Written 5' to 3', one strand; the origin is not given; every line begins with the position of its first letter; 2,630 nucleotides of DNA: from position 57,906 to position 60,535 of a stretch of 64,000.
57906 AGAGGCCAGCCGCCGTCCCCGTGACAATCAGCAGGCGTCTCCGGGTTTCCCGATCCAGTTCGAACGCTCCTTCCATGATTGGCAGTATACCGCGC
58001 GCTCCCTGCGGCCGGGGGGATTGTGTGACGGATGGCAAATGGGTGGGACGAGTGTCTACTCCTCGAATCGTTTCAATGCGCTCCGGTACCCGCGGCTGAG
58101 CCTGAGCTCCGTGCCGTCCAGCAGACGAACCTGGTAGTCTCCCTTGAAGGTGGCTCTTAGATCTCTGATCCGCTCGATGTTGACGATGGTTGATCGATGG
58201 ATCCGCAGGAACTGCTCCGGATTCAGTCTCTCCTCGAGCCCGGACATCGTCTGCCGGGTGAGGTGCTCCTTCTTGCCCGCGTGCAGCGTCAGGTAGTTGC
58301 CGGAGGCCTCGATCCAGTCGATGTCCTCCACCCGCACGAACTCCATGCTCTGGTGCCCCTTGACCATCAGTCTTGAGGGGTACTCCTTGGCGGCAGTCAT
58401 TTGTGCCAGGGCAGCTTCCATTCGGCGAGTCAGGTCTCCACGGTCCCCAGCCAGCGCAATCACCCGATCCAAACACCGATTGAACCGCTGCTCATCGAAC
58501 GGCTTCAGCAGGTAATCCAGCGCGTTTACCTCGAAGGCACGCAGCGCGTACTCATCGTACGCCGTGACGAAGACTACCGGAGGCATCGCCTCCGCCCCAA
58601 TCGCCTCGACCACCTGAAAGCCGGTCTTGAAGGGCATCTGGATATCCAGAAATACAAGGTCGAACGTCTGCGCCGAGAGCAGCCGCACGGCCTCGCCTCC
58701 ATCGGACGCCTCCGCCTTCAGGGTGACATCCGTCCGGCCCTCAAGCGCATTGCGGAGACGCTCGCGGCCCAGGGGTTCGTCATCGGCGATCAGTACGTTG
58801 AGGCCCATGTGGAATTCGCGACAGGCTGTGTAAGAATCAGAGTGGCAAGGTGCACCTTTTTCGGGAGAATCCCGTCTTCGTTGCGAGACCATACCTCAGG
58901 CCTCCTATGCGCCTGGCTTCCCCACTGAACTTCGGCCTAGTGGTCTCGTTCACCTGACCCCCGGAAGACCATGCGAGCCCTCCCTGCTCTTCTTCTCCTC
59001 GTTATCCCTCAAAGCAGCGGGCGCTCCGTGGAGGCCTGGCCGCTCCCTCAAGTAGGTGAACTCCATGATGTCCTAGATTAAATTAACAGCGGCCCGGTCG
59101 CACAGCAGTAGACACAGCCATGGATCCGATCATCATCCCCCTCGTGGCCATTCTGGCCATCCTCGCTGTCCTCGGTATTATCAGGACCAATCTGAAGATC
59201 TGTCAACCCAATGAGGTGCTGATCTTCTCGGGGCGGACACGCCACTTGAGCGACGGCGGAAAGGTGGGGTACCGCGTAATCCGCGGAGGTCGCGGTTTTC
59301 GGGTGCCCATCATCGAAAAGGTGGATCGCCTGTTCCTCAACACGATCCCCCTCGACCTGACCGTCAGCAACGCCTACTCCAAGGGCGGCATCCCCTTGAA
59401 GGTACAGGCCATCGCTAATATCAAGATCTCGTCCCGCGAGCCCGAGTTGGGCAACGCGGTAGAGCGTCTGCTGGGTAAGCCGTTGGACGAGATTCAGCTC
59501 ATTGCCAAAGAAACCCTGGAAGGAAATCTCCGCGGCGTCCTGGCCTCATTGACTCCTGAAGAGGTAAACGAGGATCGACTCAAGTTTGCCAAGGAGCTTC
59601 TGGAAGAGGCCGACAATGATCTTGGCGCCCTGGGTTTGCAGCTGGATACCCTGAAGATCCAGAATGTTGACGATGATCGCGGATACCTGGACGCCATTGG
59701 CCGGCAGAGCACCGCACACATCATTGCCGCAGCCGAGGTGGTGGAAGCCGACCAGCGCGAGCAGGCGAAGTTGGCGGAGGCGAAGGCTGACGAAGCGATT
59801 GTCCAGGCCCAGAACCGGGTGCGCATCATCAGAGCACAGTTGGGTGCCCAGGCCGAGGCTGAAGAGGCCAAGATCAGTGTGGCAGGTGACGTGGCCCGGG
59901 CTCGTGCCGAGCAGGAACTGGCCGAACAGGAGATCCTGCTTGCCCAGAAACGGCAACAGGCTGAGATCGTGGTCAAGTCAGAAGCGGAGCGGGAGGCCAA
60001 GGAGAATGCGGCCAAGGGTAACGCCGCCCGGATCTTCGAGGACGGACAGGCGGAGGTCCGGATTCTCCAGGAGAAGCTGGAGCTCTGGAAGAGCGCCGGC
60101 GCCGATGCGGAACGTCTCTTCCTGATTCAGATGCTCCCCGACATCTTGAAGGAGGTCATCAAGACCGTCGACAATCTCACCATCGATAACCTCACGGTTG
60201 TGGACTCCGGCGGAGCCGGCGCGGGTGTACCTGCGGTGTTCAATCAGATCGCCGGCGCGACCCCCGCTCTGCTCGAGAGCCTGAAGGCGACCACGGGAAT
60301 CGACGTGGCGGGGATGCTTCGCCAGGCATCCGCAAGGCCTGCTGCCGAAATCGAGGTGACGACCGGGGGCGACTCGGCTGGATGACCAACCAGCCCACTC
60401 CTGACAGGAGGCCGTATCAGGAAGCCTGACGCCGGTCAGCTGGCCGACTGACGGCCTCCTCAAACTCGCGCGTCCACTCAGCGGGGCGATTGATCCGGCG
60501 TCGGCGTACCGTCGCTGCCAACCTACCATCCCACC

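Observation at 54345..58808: LytTR-LytS-led minus-strand cluster encoding a TAT-exported class V PLP enzyme, a DUF442 CX5R phosphatase and a MORN protein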

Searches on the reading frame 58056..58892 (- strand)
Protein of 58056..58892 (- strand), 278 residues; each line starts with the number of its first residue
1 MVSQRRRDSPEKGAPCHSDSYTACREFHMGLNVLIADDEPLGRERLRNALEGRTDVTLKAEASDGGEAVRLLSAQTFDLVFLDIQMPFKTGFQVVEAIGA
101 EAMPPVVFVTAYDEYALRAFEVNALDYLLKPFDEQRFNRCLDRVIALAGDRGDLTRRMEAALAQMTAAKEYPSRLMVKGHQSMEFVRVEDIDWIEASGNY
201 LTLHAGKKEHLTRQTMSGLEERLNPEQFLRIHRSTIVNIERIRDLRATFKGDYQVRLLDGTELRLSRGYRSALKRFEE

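Call 3: search_protein_families(library=pfam, proteins=[window:58056-58892:-], max_evalue=0.01)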
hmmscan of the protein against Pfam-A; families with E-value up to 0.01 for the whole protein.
window:58056-58892:- (278 aa): 2 families
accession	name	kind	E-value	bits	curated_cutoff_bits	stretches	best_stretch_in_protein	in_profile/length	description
PF04397.21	LytTR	-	2.6e-25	89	22.6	1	183-275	3-95/98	LytTr DNA-binding domain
PF00072.30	Response_reg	-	2.2e-23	83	30.2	1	33-137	1-106/111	Response regulator receiver domain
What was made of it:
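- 58056..58808 (-): Response regulator, REC + LytTR DNA-binding domain (250 aa, start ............). Pfam Response_reg 2.2e-23 and LytTR 2.6e-25 (call 3).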

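Call 4: search_protein_families(library=ncbifam, proteins=[window:58056-58892:-], max_evalue=0.01)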
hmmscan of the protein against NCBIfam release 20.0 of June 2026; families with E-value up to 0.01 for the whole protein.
window:58056-58892:- (278 aa): 87 families (the best 25 are shown)
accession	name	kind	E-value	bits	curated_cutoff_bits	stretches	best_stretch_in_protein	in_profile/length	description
NF008677.0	PRK11697.1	equivalog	4.5e-49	166.9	246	1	31-274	2-232/238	two-component system response regulator BtsR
NF010684.1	PRK14084.1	equivalog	8.6e-44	150.2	375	1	32-274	2-249/254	response regulator transcription factor LytR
NF001965.0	PRK00742.1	subfamily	6.7e-15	55.1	293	1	30-150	3-133/357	chemotaxis-specific protein-glutamate methyltransferase CheB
NF008469.0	PRK11361.1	equivalog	1.2e-14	53.9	714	1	32-163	6-137/461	acetoacetate metabolism transcriptional regulator AtoC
TIGR01387.1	cztR_silR_copR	subfamily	4.4e-13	49.4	279.2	1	33-146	1-112/218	heavy metal response regulator transcription factor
NF045944.1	ResRegRpaBCyano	equivalog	4.9e-13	49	330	1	34-145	1-112/229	response regulator transcription factor RpaB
NF009206.0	PRK12555.1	subfamily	8.8e-13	47.9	342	1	32-135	2-109/340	chemotaxis-specific protein-glutamate methyltransferase CheB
TIGR02875.1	spore_0_A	equivalog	2.3e-12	46.7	200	1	32-169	4-144/262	sporulation transcription factor Spo0A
NF053854.1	RespRegPhoBBctds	equivalog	1.4e-11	44.2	270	1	33-244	1-205/225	two-component system response regulator PhoB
NF041367.1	CheY_Halo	equivalog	1.8e-11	44.4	200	1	33-142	1-111/114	chemotaxis protein CheY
NF033120.0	vanR_FM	exception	5.5e-11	42.6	460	1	31-156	4-133/231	vancomycin resistance response regulator transcription factor, VanR-F/VanR-M family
NF052596.1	RR_EAL_PvrR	equivalog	8.9e-11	41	580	1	31-112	4-85/398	response regulator cyclic di-GMP phosphodiesterase PvrR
NF007935.0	PRK10651.1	equivalog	9e-11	41.3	250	1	32-144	8-123/216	two-component system response regulator NarL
NF000402.1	vanR-B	exception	1.3e-10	41.1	480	1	62-158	32-127/219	vancomycin resistance response regulator transcription factor VanR-B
NF008567.0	PRK11517.1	equivalog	1.5e-10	40.9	353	1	34-174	4-141/223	response regulator transcription factor HprR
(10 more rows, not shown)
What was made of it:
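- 58056..58808 (-): The best NCBIfam hits, BtsR (167 bits, cut-off 246) and LytR (150 bits, cut-off 375), fall below their cut-offs (call 4).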

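Call 54: search_protein_families(library=padloc, proteins=[window:58056-58808:-], max_evalue=0.001)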
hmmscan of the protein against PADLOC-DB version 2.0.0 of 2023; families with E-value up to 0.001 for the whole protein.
window:58056-58808:- (250 aa): 0 families

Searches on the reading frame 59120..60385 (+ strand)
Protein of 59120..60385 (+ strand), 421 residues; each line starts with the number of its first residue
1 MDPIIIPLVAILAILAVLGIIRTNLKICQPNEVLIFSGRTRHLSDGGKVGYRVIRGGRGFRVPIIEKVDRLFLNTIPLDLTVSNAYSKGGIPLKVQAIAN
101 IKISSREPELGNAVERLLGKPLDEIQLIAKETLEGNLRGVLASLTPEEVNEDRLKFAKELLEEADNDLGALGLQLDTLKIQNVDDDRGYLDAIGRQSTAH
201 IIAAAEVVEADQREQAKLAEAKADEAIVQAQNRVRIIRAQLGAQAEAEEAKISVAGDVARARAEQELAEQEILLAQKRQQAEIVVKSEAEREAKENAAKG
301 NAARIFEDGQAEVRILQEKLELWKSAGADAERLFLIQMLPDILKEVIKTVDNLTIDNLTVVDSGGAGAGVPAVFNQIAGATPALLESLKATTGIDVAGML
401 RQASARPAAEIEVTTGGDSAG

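Call 3: search_protein_families(library=pfam, proteins=[window:59120-60385:+], max_evalue=0.01)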
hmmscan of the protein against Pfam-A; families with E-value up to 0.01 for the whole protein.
window:59120-60385:+ (421 aa): 1 family
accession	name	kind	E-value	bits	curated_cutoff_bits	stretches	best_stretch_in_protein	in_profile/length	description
PF01145.31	Band_7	-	6.9e-21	75.5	23.6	1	28-212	3-174/176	SPFH domain / Band 7 family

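Call 4: search_protein_families(library=ncbifam, proteins=[window:59120-60385:+], max_evalue=0.01)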
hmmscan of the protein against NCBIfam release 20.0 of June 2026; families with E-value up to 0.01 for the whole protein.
window:59120-60385:+ (421 aa): 1 family
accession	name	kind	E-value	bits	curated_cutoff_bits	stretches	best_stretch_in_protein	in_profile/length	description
NF058507.1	FlotScfldFlot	equivalog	5.1e-52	177.5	700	2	7-265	2-265/477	flotillin lipid rafts scaffold protein FloT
